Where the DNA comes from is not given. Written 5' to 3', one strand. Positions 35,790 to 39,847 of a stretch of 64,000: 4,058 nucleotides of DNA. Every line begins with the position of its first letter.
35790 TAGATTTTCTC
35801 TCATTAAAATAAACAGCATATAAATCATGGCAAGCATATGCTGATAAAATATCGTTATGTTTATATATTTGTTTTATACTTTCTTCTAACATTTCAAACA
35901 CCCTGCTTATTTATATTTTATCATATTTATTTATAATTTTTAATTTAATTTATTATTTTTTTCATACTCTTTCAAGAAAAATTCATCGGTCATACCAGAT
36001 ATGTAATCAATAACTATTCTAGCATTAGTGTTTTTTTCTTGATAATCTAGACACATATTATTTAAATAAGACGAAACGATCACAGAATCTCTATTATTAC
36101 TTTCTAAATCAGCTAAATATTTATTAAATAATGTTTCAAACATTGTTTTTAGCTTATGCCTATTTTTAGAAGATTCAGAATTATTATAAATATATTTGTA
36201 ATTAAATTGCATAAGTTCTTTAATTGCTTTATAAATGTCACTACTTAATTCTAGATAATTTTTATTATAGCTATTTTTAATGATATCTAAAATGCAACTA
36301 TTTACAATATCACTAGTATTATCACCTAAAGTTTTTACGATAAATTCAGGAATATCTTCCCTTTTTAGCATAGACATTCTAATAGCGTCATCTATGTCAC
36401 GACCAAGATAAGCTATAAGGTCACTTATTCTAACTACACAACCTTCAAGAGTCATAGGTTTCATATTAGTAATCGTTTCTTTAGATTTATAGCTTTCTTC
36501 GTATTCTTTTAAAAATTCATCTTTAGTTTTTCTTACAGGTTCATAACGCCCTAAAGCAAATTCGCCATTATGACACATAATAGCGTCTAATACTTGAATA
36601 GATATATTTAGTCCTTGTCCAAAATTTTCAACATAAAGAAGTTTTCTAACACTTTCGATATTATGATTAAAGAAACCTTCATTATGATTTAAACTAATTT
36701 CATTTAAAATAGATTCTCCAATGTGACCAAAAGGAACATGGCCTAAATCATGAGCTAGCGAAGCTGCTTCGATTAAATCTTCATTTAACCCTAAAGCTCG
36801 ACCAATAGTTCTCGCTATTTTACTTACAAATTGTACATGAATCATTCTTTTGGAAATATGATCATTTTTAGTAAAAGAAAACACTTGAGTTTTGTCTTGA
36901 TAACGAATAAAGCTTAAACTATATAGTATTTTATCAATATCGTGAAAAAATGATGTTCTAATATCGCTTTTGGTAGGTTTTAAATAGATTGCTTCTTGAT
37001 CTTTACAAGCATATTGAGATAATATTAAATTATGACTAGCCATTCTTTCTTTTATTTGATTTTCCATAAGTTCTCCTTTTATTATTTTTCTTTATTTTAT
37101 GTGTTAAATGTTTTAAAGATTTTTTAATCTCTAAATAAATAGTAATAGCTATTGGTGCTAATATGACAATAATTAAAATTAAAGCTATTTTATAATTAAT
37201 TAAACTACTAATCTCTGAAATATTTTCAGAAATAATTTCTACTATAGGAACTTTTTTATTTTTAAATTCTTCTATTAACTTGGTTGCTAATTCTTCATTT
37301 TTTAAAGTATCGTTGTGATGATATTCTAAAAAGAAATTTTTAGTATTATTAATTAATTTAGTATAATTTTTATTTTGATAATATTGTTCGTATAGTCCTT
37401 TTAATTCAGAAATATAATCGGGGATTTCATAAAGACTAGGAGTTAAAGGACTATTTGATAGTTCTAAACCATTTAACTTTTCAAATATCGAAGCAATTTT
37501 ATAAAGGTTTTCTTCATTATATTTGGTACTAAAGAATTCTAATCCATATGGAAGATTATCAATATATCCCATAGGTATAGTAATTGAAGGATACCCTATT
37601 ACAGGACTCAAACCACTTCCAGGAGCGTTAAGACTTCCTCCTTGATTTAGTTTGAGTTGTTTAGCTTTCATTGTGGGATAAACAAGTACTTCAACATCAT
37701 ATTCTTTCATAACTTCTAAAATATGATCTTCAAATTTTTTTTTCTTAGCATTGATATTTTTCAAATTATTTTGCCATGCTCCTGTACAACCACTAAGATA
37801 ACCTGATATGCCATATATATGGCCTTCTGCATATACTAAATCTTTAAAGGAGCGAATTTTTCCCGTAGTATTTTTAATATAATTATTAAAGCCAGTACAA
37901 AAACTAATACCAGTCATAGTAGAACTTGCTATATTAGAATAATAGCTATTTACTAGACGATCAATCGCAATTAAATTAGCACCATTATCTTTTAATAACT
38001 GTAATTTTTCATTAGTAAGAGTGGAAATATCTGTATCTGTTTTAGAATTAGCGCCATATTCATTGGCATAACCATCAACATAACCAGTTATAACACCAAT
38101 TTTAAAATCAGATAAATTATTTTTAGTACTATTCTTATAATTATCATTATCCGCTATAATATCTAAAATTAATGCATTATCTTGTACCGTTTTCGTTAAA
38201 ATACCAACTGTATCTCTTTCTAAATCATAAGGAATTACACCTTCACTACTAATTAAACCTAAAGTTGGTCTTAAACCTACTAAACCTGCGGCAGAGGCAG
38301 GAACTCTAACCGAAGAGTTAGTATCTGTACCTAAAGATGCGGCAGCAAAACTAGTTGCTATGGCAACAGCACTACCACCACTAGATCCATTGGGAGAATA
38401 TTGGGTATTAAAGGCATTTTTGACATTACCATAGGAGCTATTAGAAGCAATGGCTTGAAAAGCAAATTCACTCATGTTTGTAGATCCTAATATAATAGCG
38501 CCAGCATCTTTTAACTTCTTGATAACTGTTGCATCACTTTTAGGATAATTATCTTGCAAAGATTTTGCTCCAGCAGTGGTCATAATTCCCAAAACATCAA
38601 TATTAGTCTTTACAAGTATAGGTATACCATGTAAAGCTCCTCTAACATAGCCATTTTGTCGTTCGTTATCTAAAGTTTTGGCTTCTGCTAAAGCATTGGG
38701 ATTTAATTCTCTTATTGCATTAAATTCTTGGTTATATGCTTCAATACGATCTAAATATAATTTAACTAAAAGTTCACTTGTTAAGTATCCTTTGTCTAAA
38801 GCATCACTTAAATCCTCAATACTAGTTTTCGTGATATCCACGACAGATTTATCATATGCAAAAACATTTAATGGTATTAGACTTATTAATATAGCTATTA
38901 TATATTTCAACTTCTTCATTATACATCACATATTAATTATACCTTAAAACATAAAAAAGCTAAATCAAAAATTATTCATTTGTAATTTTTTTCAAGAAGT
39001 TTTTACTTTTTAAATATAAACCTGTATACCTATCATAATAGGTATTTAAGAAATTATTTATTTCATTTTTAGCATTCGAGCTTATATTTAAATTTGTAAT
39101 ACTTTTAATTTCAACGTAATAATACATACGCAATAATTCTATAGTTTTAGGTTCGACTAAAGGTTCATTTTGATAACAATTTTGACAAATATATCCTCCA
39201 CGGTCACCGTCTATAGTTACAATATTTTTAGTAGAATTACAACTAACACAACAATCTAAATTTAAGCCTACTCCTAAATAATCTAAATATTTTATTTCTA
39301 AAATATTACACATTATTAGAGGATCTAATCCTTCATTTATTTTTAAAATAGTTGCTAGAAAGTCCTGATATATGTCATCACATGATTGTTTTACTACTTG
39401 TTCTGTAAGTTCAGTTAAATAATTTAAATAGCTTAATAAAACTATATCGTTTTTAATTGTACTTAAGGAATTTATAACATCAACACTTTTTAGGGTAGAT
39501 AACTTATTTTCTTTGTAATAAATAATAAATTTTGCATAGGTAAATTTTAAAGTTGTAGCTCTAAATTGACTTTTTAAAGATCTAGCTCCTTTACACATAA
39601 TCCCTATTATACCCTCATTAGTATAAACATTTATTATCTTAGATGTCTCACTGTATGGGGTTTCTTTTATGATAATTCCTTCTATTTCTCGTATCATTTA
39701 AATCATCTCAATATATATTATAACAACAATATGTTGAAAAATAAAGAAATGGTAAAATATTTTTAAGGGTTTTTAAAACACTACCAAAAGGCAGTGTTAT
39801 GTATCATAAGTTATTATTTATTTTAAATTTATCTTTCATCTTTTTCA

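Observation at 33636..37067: Three tandem dGTPase-like HD paralogs, all with intact catalytic residues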

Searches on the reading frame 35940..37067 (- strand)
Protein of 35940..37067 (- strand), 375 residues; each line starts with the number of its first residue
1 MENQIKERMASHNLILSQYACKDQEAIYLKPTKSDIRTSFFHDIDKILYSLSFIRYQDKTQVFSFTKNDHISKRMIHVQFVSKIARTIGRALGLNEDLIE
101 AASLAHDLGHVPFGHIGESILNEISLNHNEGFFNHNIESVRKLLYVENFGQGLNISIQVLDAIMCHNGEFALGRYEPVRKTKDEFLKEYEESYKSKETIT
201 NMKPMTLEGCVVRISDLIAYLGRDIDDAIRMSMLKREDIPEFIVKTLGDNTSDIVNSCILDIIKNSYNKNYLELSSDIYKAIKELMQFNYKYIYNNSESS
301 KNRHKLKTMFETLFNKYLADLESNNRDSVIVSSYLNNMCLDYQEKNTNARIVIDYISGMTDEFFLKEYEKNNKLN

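Call 3: search_protein_families(library=pfam, proteins=[window:35940-37067:-], max_evalue=0.01)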
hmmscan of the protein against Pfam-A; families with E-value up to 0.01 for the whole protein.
window:35940-37067:- (375 aa): 3 families
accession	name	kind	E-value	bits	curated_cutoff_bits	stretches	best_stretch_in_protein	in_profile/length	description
PF01966.28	HD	-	7.8e-14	52.4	22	1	75-218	2-113/116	HD domain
PF13286.11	HD_assoc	-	4.1e-13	50.1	22.2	1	273-369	2-90/91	Phosphohydrolase-associated domain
PF06925.17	MGDG_synth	-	0.0061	17.1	25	0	253-355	18-126/169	Monogalactosyldiacylglycerol (MGDG) synthase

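Call 4: search_protein_families(library=ncbifam, proteins=[window:35940-37067:-], max_evalue=0.01)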
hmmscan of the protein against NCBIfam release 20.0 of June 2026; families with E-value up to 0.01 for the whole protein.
window:35940-37067:- (375 aa): 13 families
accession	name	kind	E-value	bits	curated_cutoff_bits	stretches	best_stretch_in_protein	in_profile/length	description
NF002327.0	PRK01286.1-2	equivalog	2.4e-84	283.4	393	1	5-370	4-335/345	deoxyguanosinetriphosphate triphosphohydrolase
NF002329.0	PRK01286.1-4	equivalog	3.2e-69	233.8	494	2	11-168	10-165/342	deoxyguanosinetriphosphate triphosphohydrolase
TIGR01353.1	dGTP_triPase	subfamily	4.5e-52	177.9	152.35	2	36-239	1-226/389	dGTP triphosphohydrolase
NF002328.0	PRK01286.1-3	equivalog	1.9e-47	162.1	467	2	30-240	31-238/404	deoxyguanosinetriphosphate triphosphohydrolase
NF002326.0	PRK01286.1-1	equivalog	3.4e-45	155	390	2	15-241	8-220/379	deoxyguanosinetriphosphate triphosphohydrolase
NF002330.0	PRK01286.1-5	equivalog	1.9e-37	129.3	511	2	32-241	20-218/384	deoxyguanosinetriphosphate triphosphohydrolase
NF041026.1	antiphage_dGTPase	exception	4.5e-36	124.9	400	3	31-166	10-156/425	anti-phage deoxyguanosine triphosphatase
NF002829.0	PRK03007.1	equivalog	1.2e-33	116.6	385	1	17-326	8-309/425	deoxyguanosinetriphosphate triphosphohydrolase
NF003701.1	PRK05318.1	subfamily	1.4e-31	109.9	383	3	31-157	11-149/426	anti-phage deoxyguanosine triphosphatase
NF002205.0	PRK01096.1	equivalog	5.4e-26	91.6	439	2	16-123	7-127/444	deoxyguanosinetriphosphate triphosphohydrolase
NF003429.0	PRK04926.1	equivalog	3.2e-17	62.5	405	2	32-123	24-134/500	dGTPase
TIGR00277.1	HDIG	domain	0.00045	20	27.6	0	77-110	8-41/84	HDIG domain-containing metalloprotein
NF003205.0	PRK04171.1-5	equivalog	0.0086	15.3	375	0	52-153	74-167/220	ribosome biogenesis protein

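Call 18: search_solved_structures(query=window:35940-37067:-, max_evalue=0.00001, show_alignments=2)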
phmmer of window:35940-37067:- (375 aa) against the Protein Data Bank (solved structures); distinct sequences matched with E-value up to 0.00001: 17.
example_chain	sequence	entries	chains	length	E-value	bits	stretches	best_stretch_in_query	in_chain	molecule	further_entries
2dqb_A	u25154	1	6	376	2.3e-38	135.5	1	32-173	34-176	Deoxyguanosinetriphosphate triphosphohydrolase, putative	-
9vwa_A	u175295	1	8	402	2.9e-24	89.1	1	35-253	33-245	Deoxyguanosinetriphosphate triphosphohydrolase-like protein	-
9vwc_A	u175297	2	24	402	5.7e-23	84.9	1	35-253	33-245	Deoxyguanosinetriphosphate triphosphohydrolase-like protein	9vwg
9p8w_A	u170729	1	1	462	6.7e-16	61.6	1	33-160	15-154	Deoxyguanosinetriphosphate triphosphohydrolase-like protein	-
7lwz_B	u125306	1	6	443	3.9e-15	59.1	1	32-162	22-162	Deoxyguanosinetriphosphate triphosphohydrolase-like protein 1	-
3bg2_A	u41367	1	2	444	2.2e-12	50.1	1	28-127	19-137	DGTP triphosphohydrolase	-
7tu0_A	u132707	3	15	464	2.2e-12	50.1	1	26-127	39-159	dGTP triphosphohydrolase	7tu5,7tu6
7tu1_A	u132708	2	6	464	5e-12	48.9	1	26-127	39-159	dGTP triphosphohydrolase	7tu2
9p8s_A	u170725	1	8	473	1.3e-11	47.5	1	37-126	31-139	DNTP triphosphohydrolase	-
2pgs_A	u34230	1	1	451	1.6e-11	47.3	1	37-156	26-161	Putative deoxyguanosinetriphosphate triphosphohydrolase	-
9p8t_A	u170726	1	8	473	2.5e-11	46.6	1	37-125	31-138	DNTP triphosphohydrolase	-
7tu7_A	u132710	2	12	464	2.8e-11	46.5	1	26-127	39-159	dGTP triphosphohydrolase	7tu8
9p8v_A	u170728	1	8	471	2e-09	40.4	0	37-99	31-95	DNTP triphosphohydrolase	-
9p8u_A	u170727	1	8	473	2e-09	40.4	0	37-99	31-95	DNTP triphosphohydrolase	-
7tu3_A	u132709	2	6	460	4.4e-09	39.2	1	26-127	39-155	dGTP triphosphohydrolase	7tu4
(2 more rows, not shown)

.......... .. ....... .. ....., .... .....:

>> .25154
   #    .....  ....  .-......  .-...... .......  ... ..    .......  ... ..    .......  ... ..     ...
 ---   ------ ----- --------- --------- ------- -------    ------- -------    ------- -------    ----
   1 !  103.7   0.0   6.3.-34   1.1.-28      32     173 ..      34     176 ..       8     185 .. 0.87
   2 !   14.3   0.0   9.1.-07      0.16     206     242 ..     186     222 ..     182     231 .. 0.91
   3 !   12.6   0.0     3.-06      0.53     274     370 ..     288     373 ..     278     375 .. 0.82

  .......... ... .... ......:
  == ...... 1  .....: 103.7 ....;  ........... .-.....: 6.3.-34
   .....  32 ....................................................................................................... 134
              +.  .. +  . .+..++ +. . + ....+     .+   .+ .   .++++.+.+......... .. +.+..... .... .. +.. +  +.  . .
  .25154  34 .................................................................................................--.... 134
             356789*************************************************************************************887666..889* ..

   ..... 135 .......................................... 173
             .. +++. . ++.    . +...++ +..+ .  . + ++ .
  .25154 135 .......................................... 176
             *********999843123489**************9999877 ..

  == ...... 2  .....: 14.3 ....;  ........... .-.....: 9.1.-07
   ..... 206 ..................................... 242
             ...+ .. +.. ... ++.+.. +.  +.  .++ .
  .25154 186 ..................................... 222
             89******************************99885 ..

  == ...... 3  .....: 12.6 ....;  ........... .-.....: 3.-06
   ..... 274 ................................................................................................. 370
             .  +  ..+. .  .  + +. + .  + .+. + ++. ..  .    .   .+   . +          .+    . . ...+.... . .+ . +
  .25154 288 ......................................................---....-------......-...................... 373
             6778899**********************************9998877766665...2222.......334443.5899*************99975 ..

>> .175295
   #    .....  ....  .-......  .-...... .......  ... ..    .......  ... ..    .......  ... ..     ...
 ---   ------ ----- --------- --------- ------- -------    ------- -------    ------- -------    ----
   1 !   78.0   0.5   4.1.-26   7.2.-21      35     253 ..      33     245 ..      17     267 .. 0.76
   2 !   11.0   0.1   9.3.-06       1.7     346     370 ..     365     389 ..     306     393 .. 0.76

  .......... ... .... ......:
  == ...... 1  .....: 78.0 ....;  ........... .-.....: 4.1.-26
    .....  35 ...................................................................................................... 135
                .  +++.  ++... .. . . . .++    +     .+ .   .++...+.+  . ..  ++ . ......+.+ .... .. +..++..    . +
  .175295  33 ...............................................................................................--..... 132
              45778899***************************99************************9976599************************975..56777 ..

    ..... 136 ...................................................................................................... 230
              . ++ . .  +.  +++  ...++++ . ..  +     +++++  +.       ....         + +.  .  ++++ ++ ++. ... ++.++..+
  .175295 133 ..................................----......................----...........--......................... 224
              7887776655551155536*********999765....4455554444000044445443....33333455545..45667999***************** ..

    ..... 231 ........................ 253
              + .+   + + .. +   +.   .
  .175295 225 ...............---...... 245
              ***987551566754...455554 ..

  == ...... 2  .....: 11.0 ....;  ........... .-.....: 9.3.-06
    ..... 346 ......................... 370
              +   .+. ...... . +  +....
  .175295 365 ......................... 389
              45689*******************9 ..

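Call 29: search_protein_families(library=padloc, proteins=[window:35940-37067:-], max_evalue=0.001)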
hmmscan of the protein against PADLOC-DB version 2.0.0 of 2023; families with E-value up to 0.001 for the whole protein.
window:35940-37067:- (375 aa): 1 family
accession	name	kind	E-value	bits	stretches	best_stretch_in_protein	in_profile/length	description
PDLC02374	dGTPase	-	3.6e-57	192.5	2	24-241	28-232/395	-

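Call 42: search_solved_structures(query=A2, max_evalue=1e-10, show_alignments=4)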
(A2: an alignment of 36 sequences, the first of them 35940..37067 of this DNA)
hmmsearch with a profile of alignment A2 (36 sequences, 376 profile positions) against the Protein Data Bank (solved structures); distinct sequences matched with E-value up to 1e-10: 17.
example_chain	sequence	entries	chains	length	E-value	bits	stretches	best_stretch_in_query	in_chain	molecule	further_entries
2dqb_A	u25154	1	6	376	1.1e-48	169.4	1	12-170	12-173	Deoxyguanosinetriphosphate triphosphohydrolase, putative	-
9vwa_A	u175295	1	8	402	8e-32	113.9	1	33-372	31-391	Deoxyguanosinetriphosphate triphosphohydrolase-like protein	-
9vwc_A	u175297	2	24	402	2e-30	109.3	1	33-372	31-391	Deoxyguanosinetriphosphate triphosphohydrolase-like protein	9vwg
9p8w_A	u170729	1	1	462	2.5e-26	95.9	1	31-164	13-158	Deoxyguanosinetriphosphate triphosphohydrolase-like protein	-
7lwz_B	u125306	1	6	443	7.3e-24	87.7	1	31-160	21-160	Deoxyguanosinetriphosphate triphosphohydrolase-like protein 1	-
2pgs_A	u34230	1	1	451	1.7e-18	70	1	30-155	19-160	Putative deoxyguanosinetriphosphate triphosphohydrolase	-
4x9e_A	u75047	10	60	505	2.3e-17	66.3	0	32-123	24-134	Deoxyguanosinetriphosphate triphosphohydrolase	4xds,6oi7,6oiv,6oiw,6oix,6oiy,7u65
7tu0_A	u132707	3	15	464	5.2e-15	58.6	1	14-127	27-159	dGTP triphosphohydrolase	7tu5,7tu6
3bg2_A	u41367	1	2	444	5.7e-15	58.5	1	21-127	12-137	DGTP triphosphohydrolase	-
7w1f_A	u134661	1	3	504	5.9e-15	58.4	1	34-133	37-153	Probable deoxyguanosinetriphosphate triphosphohydrolase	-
9p8s_A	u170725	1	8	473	1.5e-14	57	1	35-167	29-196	DNTP triphosphohydrolase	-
7tu1_A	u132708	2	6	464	1.7e-14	56.9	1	14-127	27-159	dGTP triphosphohydrolase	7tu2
7tu7_A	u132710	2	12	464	8.5e-14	54.6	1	14-127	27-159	dGTP triphosphohydrolase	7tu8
9p8t_A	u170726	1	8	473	2.2e-13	53.2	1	35-127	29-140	DNTP triphosphohydrolase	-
7tu3_A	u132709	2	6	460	7.6e-12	48.2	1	14-127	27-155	dGTP triphosphohydrolase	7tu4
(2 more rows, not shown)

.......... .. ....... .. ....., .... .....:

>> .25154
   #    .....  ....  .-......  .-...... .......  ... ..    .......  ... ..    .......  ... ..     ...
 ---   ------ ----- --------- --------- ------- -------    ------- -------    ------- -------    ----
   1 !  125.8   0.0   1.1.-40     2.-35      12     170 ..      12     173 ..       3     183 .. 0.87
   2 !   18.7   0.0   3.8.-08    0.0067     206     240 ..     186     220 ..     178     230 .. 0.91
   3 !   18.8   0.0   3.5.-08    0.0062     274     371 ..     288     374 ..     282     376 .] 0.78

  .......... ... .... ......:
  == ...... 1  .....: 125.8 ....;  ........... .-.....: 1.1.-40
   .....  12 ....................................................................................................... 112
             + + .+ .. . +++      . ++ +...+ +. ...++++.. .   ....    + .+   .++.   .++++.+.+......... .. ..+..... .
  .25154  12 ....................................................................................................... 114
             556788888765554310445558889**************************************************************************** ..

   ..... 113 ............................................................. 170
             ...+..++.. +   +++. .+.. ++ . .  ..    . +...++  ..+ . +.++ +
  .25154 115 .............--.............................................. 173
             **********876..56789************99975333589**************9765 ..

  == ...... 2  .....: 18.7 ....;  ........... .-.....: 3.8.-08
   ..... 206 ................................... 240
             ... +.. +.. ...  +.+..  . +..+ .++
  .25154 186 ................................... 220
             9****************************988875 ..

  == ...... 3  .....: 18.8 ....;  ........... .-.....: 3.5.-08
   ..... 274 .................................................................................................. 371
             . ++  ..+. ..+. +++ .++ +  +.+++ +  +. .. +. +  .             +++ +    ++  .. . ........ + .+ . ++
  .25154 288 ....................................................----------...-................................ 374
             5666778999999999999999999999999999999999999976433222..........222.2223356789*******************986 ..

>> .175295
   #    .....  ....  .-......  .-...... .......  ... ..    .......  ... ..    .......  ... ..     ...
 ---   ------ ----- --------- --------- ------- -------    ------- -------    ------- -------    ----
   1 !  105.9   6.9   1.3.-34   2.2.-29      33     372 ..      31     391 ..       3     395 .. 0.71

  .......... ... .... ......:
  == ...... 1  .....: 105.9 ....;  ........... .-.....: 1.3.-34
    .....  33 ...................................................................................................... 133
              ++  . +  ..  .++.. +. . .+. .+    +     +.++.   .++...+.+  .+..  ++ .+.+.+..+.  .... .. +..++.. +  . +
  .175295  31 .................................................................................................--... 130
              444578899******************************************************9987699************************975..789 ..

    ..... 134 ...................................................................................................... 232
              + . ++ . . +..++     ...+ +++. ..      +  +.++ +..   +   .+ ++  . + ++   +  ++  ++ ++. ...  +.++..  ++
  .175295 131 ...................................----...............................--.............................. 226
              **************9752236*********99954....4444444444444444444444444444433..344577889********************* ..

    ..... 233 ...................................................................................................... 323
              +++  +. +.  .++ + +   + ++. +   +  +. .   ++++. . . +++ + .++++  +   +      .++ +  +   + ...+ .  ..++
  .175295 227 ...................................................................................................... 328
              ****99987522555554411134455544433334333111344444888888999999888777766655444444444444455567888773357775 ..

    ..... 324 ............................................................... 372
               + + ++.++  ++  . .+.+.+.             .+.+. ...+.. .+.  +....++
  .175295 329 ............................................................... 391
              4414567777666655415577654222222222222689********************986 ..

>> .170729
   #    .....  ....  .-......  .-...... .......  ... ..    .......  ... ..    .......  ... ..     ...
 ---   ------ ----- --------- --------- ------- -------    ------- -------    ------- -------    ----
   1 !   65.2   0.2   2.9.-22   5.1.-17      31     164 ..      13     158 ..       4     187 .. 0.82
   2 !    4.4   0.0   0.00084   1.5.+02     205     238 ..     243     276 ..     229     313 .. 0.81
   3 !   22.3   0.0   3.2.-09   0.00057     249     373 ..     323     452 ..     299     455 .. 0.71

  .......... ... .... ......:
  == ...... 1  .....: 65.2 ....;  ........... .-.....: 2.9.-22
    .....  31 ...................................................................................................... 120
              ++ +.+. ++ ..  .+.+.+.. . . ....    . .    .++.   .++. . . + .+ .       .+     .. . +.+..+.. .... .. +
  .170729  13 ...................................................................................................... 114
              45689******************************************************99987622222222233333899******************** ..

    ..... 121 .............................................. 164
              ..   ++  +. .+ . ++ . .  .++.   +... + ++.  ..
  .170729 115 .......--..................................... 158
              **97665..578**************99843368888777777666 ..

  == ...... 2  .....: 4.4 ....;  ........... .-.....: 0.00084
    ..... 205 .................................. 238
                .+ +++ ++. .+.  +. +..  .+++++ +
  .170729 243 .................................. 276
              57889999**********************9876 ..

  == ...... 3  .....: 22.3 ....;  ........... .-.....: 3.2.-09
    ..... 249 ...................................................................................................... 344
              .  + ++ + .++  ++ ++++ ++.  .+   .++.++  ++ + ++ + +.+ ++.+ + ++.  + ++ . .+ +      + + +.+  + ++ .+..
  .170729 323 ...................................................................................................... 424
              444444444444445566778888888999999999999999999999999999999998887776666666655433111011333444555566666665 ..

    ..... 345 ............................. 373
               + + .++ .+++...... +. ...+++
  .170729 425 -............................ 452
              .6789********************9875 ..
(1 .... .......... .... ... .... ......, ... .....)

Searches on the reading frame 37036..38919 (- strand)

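Call 29: search_protein_families(library=padloc, proteins=[window:37036-38919:-], max_evalue=0.001)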
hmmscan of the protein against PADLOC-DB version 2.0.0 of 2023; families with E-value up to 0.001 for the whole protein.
window:37036-38919:- (627 aa): 0 families

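Call 32: search_protein_families(library=pfam, proteins=[window:37036-38919:-], max_evalue=0.001)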
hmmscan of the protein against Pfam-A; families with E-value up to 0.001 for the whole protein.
window:37036-38919:- (627 aa): 1 family
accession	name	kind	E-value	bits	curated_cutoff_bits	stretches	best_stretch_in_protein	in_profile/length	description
PF01425.27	Amidase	-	3.1e-84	284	27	1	51-472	2-444/445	Amidase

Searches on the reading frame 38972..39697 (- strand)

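Call 32: search_protein_families(library=pfam, proteins=[window:38972-39697:-], max_evalue=0.001)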
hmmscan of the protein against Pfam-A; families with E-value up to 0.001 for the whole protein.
window:38972-39697:- (241 aa): 2 families
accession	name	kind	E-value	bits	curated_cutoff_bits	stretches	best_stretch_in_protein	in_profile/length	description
PF02565.21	RecO_C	-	2.7e-23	82.9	22.1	1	83-232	2-156/157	Recombination protein O C terminal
PF11967.14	RecO_N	-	1.7e-17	63.7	27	1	4-77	5-79/80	Recombination protein O N terminal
